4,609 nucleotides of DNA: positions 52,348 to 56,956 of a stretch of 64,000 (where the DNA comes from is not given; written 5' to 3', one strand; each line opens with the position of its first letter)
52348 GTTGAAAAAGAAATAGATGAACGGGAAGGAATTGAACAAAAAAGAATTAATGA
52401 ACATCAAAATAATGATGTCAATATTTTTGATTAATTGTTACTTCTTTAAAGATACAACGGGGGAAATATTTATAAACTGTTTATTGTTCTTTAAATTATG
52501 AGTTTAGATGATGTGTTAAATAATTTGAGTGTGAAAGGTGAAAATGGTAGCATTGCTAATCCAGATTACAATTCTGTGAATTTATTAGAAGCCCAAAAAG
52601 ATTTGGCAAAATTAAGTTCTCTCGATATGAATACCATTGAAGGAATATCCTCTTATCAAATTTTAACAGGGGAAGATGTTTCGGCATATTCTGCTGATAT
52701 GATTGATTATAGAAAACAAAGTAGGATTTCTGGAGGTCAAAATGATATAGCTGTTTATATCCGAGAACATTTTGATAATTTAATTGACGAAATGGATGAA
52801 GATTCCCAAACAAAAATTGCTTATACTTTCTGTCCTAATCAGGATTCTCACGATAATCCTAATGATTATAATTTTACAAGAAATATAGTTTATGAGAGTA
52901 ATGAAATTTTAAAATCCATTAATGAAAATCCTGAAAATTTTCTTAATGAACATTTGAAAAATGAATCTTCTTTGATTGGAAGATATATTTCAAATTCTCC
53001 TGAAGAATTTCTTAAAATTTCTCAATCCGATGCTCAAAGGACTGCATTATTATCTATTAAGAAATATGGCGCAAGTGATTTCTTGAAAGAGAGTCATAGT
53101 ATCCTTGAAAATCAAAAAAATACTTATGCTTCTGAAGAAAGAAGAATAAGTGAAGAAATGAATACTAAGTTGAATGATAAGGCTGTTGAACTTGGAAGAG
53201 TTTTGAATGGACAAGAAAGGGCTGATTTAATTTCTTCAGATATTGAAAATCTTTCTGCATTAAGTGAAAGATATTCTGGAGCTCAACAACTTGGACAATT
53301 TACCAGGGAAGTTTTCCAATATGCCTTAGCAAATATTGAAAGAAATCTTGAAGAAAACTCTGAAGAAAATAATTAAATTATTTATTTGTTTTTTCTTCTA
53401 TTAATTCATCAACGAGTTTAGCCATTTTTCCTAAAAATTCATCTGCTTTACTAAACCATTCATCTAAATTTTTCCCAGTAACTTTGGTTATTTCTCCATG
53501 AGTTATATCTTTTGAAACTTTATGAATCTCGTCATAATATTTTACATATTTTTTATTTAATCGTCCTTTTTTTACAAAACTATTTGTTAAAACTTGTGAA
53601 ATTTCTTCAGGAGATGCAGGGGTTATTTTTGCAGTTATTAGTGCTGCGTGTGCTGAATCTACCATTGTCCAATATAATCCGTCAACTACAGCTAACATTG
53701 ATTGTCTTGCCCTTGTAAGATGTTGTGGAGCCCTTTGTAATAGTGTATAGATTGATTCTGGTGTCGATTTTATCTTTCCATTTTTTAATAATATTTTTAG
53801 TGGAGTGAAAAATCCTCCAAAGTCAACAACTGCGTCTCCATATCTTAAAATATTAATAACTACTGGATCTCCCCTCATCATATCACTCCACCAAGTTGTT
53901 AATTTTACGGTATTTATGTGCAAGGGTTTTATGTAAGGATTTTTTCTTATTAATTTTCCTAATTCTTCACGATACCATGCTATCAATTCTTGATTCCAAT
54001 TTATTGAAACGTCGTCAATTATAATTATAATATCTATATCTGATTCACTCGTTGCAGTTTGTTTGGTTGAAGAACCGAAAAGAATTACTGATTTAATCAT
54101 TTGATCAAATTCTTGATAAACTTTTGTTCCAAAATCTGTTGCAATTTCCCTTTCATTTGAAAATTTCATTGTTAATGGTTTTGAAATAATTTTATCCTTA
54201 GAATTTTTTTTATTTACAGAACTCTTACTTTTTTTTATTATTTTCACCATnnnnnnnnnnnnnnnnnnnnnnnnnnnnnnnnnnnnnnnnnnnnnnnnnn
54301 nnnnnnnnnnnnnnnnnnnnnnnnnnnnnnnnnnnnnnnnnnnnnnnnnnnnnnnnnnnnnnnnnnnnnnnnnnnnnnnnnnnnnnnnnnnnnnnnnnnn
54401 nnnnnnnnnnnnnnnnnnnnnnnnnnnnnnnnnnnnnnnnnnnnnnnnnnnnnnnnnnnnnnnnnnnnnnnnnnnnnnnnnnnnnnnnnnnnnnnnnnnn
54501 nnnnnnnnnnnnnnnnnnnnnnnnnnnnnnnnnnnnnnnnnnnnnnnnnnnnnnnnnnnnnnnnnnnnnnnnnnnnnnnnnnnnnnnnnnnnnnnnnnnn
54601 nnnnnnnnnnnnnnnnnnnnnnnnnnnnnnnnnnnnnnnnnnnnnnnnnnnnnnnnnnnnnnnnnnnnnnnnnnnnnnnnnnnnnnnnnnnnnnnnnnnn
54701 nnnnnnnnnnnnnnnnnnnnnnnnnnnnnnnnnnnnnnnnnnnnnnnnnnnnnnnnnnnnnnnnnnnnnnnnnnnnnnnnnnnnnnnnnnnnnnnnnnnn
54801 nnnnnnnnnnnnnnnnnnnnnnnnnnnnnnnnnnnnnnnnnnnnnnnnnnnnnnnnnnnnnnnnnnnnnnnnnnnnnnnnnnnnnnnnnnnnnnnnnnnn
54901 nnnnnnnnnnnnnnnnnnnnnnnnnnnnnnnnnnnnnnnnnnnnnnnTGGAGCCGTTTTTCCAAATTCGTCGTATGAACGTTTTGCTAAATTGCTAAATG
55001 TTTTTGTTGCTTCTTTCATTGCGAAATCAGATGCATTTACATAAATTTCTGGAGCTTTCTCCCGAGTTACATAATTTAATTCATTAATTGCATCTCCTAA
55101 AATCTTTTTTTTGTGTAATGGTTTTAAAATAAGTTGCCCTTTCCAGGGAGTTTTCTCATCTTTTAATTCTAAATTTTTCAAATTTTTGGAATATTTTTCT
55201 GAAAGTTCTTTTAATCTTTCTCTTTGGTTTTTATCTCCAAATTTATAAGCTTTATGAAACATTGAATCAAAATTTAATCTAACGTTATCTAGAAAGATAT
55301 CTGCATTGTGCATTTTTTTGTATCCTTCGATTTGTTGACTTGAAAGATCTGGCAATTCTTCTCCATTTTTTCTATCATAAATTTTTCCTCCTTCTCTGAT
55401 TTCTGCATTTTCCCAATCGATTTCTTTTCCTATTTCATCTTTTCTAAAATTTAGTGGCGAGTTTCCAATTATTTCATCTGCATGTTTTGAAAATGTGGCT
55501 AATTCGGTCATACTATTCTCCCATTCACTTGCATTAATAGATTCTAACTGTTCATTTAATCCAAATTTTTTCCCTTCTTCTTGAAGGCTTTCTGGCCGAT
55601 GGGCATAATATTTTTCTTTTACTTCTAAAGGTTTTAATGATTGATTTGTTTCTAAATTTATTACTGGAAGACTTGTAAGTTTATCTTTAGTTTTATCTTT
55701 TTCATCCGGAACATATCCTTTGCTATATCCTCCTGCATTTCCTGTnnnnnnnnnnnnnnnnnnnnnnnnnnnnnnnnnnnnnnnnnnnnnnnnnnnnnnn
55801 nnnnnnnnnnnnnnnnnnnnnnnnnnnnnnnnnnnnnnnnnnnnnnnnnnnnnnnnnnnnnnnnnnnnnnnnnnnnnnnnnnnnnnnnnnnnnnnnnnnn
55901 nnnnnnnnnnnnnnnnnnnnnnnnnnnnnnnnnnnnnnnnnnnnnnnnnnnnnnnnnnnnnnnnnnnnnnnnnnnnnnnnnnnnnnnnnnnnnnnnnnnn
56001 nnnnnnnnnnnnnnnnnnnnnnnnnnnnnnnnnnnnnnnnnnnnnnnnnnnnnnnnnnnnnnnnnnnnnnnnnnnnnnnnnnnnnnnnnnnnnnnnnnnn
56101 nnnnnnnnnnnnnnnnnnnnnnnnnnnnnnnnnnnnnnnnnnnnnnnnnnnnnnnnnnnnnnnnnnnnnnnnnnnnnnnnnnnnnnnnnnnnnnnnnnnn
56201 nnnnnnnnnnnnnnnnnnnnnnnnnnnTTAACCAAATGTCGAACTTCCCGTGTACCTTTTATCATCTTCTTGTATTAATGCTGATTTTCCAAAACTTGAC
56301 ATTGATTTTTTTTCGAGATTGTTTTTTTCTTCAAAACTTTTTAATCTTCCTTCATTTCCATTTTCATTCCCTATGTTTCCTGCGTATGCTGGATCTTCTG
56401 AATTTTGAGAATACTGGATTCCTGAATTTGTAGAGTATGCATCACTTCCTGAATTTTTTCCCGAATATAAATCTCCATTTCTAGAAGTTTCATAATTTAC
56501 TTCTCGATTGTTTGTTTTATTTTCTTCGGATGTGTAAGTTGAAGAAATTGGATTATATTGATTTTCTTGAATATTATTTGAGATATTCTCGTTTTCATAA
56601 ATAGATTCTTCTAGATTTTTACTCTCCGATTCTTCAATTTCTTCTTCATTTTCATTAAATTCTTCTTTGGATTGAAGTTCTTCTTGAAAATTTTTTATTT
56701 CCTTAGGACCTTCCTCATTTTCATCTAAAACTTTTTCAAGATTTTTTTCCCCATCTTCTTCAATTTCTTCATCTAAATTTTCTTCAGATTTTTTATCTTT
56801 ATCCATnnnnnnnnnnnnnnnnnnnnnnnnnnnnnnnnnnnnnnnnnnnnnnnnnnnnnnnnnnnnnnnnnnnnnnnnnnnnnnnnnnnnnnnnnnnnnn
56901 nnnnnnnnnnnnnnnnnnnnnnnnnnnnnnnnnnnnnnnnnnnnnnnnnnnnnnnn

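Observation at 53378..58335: Minus-strand block of four uncharacterised genes: NTase, an interrupted sugar-isomerase-like TIM barrel, an acidic protein and a 495-aa unknown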

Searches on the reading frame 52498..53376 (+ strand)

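Call 3: search_protein_families(library=pfam, proteins=[window:52498-53376:+], max_evalue=1)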
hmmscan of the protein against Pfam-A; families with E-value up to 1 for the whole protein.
window:52498-53376:+ (292 aa): 0 families

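Call 4: search_protein_families(library=ncbifam, proteins=[window:52498-53376:+], max_evalue=1)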
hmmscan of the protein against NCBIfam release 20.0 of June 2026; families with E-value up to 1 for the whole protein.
window:52498-53376:+ (292 aa): 1 family
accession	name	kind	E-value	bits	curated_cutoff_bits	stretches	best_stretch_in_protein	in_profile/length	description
NF005527.0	PRK07182.1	equivalog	0.065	13.3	211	1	12-56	52-91/148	flagellar basal body rod protein FlgB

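Call 7: search_protein_families(library=phrogs, proteins=[window:52498-53376:+], max_evalue=0.1)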
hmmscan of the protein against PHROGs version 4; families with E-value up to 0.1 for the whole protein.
window:52498-53376:+ (292 aa): 1 family
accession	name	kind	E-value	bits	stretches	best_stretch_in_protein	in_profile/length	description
phrog_34748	-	unknown function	0.042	14.2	1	92-157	53-121/285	-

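Call 8: search_protein_families(library=padloc, proteins=[window:52498-53376:+], max_evalue=0.1)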
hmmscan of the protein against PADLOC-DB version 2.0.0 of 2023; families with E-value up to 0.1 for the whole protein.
window:52498-53376:+ (292 aa): 0 families

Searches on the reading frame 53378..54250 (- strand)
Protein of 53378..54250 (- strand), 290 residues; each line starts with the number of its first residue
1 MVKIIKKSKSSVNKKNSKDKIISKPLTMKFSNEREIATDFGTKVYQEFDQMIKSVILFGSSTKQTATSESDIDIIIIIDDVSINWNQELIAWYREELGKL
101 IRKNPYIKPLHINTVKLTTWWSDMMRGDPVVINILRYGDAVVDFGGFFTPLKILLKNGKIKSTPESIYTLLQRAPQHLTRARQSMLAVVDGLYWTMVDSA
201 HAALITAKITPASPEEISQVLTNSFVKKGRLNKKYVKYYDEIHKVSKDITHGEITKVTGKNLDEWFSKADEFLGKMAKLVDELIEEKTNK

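Call 3: search_protein_families(library=pfam, proteins=[window:53378-54250:-], max_evalue=1)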
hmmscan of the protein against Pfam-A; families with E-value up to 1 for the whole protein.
window:53378-54250:- (290 aa): 4 families
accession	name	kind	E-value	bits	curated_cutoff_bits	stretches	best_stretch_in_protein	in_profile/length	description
PF01909.29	NTP_transf_2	-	3.9e-08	34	21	1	47-113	10-70/93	Nucleotidyltransferase domain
PF18765.7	Polbeta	-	1e-07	32.5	26.9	1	50-89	11-49/93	Polymerase beta, Nucleotidyltransferase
PF22600.2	MTPAP-like_central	-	0.00029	21.4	27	1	43-83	32-70/139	Poly(A) RNA polymerase, mitochondrial-like, central palm domain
PF14117.11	DUF4287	-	0.063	13.8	27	1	254-271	9-26/60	Domain of unknown function (DUF4287)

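Call 4: search_protein_families(library=ncbifam, proteins=[window:53378-54250:-], max_evalue=1)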
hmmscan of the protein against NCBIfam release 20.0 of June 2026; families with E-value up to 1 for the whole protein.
window:53378-54250:- (290 aa): 4 families
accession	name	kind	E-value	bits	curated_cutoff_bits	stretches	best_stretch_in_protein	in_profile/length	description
NF047752.1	MntA_antitoxin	equivalog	3.4e-06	26.9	60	1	51-84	6-40/106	type VII toxin-antitoxin system MntA family adenylyltransferase antitoxin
NF012212.1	ANT_9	subfamily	0.00051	19.4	340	1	44-83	13-53/249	aminoglycoside nucleotidyltransferase ANT(9)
NF033061.1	ANT_4p_I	equivalog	0.0066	16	350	1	25-82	3-60/253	ANT(4')-I family aminoglycoside nucleotidyltransferase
NF051895.1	anti_phage_HalB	equivalog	0.038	13.6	190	1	55-83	2-30/211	anti-phage Hailong system nucleotidyltransferase HalB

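Call 7: search_protein_families(library=phrogs, proteins=[window:53378-54250:-], max_evalue=0.1)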
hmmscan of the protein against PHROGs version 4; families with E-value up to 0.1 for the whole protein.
window:53378-54250:- (290 aa): 1 family
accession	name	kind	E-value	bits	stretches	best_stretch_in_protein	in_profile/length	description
phrog_24076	-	unknown function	0.091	13.2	0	52-81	3-32/229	-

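Call 8: search_protein_families(library=padloc, proteins=[window:53378-54250:-], max_evalue=0.1)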
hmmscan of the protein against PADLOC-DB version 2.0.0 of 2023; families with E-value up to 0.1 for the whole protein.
window:53378-54250:- (290 aa): 11 families
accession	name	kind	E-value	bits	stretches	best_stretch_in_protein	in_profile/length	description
PDLC04903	PDC-S09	-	4.4e-11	41.1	1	31-113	5-86/108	-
PDLC04368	PDC-M05A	-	1.8e-07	29.2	1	46-106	101-161/201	-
PDLC04907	PDC-S09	-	1.7e-06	26.1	1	33-84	10-59/114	-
PDLC04906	PDC-S09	-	3e-06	25.5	1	51-84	23-56/98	-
PDLC00769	Cyclase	-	3.5e-05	21.4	1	38-83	29-79/261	oligonucleotide-cyclase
PDLC04372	PDC-M05A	-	5.1e-05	21.6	1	43-84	67-108/167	-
PDLC04904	PDC-S09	-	0.00013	20.1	1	51-80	24-53/104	-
PDLC04902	PDC-S09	-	0.00018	19.8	1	51-80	20-49/97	-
PDLC04369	PDC-M05A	-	0.00069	17.3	1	44-83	95-135/201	-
PDLC04778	PDC-M70A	-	0.00075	16.9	1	43-89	38-84/355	-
PDLC04905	PDC-S09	-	0.001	17.4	1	51-100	20-69/101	-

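Call 57: search_solved_structures(query=window:53378-54250:-, max_evalue=1, show_alignments=2)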
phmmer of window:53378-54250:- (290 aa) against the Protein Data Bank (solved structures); distinct sequences matched with E-value up to 1: 3.
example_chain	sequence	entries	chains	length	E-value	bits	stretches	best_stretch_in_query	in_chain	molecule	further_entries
7f20_A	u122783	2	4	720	0.16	15.1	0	236-279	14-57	L-lactate oxidase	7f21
7f22_A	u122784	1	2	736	0.17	15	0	236-279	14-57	L-lactate oxidase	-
9xbd_E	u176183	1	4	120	0.38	13.9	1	48-85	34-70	Nucleotidyltransferase domain-containing protein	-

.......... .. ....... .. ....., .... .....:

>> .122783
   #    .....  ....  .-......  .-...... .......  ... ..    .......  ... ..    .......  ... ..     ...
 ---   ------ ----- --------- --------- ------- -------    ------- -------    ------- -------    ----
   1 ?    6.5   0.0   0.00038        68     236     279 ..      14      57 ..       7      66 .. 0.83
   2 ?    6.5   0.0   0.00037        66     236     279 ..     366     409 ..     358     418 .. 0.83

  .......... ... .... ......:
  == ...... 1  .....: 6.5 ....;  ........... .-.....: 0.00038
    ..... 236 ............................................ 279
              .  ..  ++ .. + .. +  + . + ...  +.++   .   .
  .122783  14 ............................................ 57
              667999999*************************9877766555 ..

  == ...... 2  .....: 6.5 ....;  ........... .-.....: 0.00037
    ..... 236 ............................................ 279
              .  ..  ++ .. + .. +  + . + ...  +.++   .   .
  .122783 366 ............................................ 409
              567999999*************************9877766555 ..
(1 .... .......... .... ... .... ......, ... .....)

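Call 77: search_solved_structures(query=A6, max_evalue=1, show_alignments=3)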
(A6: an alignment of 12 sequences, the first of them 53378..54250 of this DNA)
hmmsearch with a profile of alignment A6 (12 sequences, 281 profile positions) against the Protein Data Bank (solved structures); distinct sequences matched with E-value up to 1: 9.
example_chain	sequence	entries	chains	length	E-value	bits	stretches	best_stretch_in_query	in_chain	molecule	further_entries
9xbd_E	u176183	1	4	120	0.0037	20.1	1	38-71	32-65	Nucleotidyltransferase domain-containing protein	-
9dbj_A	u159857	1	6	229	0.021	17.6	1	44-71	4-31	HalB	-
6p01_A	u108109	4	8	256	0.022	17.6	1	20-78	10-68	Kanamycin nucleotidyltransferase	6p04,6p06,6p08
9dbh_A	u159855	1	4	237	0.022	17.6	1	44-71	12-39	HalB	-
6nlt_A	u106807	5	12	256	0.17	14.6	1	20-78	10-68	Kanamycin nucleotidyltransferase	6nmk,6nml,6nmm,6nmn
1kan_A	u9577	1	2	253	0.19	14.5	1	20-79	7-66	KANAMYCIN NUCLEOTIDYLTRANSFERASE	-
1kny_A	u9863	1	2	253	0.2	14.4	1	20-79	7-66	KANAMYCIN NUCLEOTIDYLTRANSFERASE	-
6un8_A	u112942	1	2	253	0.21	14.4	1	20-78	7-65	Aminoglycoside NucleotidylTransferase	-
3htk_B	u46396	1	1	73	0.44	13.3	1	207-267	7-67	Structural maintenance of chromosomes protein 5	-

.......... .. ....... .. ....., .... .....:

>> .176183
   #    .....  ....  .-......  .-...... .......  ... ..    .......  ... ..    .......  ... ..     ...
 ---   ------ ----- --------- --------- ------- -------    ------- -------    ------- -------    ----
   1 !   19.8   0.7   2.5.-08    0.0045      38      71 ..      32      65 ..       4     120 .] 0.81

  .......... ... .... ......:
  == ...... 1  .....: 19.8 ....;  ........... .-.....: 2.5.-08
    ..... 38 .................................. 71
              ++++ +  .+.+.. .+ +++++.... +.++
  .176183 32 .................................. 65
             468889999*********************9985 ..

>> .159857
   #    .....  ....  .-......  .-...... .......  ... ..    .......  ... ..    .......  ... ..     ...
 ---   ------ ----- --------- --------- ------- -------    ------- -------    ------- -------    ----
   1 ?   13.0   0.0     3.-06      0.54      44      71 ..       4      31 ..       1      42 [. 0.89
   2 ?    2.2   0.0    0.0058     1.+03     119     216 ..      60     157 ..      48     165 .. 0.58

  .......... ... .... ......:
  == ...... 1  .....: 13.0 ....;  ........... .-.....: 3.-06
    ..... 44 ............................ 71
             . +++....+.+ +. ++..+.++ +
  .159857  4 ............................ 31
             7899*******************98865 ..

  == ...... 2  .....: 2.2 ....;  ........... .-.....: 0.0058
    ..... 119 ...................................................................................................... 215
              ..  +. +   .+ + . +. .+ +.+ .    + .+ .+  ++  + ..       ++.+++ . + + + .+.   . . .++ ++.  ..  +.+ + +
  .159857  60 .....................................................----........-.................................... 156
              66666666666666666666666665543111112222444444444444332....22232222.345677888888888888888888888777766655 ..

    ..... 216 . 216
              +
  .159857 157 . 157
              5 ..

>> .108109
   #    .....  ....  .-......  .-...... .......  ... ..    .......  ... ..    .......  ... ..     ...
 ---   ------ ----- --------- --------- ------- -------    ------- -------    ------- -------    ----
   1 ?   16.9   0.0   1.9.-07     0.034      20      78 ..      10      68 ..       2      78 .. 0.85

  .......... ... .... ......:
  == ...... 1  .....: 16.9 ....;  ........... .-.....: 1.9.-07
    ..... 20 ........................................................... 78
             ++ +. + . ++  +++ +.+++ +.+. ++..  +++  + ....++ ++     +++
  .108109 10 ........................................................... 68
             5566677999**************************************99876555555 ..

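Call 78: search_protein_families(library=pfam, alignment_id=A6, max_evalue=1)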
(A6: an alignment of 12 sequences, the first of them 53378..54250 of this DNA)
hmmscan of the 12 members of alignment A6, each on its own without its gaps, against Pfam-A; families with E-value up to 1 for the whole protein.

A. member 1, window:53378-54250:- (290 aa): 4 families
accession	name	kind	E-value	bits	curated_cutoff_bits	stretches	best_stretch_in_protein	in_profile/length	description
PF01909.29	NTP_transf_2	-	3.9e-08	34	21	1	47-113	10-70/93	Nucleotidyltransferase domain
PF18765.7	Polbeta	-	1e-07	32.5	26.9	1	50-89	11-49/93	Polymerase beta, Nucleotidyltransferase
PF22600.2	MTPAP-like_central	-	0.00029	21.4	27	1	43-83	32-70/139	Poly(A) RNA polymerase, mitochondrial-like, central palm domain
PF14117.11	DUF4287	-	0.063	13.8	27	1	254-271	9-26/60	Domain of unknown function (DUF4287)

B. families by the number of members that match (of 12 scanned): 18 families
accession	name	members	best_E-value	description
PF01909.29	NTP_transf_2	12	9.6e-09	Nucleotidyltransferase domain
PF18765.7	Polbeta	12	1.2e-08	Polymerase beta, Nucleotidyltransferase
PF22600.2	MTPAP-like_central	10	0.00029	Poly(A) RNA polymerase, mitochondrial-like, central palm domain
PF15463.11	ECM11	2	0.0027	Extracellular mutant protein 11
PF03445.19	DUF294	2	0.0048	Putative nucleotidyltransferase DUF294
PF14910.11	MMS22L_N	1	0.03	S-phase genomic integrity recombination mediator, N-terminal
PF03354.21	TerL_ATPase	1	0.037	Terminase large subunit, ATPase domain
PF09882.14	DUF2109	1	0.04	Predicted membrane protein (DUF2109)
PF07821.18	Alpha-amyl_C2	1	0.042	Alpha-amylase C-terminal beta-sheet domain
PF14117.11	DUF4287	1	0.063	Domain of unknown function (DUF4287)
PF19301.5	LigXa_C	1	0.067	LigXa C-terminal domain like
PF14490.11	HHH_RecD2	1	0.12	ATP-dependent RecD2 DNA helicase HHH domain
PF19111.5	DUF5798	1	0.12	Family of unknown function (DUF5798)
PF25744.1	T4_Y13H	1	0.13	Bacteriophage T4 Y13H protein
PF21296.3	APAF-1-like_WHD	1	0.17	Apoptotic protease-activating factor 1-like, winged-helix domain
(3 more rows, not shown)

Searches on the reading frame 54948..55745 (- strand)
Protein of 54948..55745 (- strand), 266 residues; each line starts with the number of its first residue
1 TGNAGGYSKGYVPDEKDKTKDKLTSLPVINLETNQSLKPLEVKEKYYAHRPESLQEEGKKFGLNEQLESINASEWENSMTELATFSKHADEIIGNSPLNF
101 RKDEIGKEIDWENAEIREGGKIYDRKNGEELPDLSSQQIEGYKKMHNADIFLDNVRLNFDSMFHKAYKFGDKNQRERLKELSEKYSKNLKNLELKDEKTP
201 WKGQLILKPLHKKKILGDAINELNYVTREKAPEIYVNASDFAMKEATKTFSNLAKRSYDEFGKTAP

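Call 95: search_protein_families(library=pfam, proteins=[window:54948-55745:-], max_evalue=1)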
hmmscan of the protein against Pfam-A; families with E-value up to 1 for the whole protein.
seq(266 aa): 1 family
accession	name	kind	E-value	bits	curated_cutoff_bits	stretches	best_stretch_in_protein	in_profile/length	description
PF16441.10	DUF5038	-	0.046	14.1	25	1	112-143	97-128/144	Domain of unknown function (DUF5038)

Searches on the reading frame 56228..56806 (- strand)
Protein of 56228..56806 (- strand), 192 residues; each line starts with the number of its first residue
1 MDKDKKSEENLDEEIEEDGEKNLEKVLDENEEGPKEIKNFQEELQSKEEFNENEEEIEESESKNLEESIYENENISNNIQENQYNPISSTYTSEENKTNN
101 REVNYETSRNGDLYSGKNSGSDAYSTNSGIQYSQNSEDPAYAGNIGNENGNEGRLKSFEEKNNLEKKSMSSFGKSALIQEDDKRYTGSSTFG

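Call 3: search_protein_families(library=pfam, proteins=[window:56228-56806:-], max_evalue=1)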
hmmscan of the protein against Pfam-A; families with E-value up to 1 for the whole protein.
window:56228-56806:- (192 aa): 0 families

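Call 4: search_protein_families(library=ncbifam, proteins=[window:56228-56806:-], max_evalue=1)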
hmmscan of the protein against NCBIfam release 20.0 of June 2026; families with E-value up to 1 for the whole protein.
window:56228-56806:- (192 aa): 1 family
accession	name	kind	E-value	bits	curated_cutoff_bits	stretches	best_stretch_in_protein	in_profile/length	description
TIGR03895.1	protease_PatA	subfamily_domain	0.15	10.8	421.05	1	35-161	223-354/606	PatA/PatG family cyanobactin maturation protease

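Call 7: search_protein_families(library=phrogs, proteins=[window:56228-56806:-], max_evalue=0.1)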
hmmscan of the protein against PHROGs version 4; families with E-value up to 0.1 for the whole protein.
window:56228-56806:- (192 aa): 0 families

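Call 8: search_protein_families(library=padloc, proteins=[window:56228-56806:-], max_evalue=0.1)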
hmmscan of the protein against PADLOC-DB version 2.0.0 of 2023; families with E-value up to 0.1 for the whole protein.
window:56228-56806:- (192 aa): 0 families
